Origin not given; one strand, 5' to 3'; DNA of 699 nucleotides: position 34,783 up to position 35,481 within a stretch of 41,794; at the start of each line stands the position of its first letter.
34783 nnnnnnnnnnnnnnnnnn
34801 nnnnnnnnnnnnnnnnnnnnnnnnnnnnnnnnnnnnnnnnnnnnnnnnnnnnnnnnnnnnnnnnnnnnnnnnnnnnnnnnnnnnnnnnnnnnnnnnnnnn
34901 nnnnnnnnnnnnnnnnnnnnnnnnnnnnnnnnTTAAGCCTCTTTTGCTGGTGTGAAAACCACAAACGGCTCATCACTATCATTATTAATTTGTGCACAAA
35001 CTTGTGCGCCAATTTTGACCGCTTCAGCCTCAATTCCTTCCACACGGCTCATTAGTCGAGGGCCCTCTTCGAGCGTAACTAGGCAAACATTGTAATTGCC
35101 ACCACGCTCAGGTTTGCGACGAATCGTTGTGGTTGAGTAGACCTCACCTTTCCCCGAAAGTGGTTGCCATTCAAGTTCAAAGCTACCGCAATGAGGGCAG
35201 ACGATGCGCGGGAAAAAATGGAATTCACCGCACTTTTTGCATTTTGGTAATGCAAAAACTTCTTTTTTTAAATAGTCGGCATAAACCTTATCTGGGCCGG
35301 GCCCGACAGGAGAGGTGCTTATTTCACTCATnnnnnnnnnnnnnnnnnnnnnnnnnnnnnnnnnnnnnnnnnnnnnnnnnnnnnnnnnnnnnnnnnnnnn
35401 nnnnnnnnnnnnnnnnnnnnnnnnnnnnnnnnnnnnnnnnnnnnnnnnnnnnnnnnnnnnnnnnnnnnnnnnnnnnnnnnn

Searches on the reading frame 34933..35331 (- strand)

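Call 54: search_protein_families(library=pfam, proteins=[window:34933-35331:-], max_evalue=0.01)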
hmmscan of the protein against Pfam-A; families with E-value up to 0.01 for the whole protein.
window:34933-35331:- (132 aa): 3 families
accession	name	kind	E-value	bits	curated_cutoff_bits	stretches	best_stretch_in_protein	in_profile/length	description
PF01796.24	OB_ChsH2_C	-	6e-16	58.6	27.1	1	55-113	1-62/65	ChsH2, C-terminal OB-fold domain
PF12172.15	zf-ChsH2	-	6.1e-12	45.6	23.2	1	26-54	9-37/37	ChsH2, rubredoxin-like zinc ribbon domain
PF01783.29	Ribosomal_L32p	-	0.0032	18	21.3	1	27-50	25-47/56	Ribosomal L32p protein family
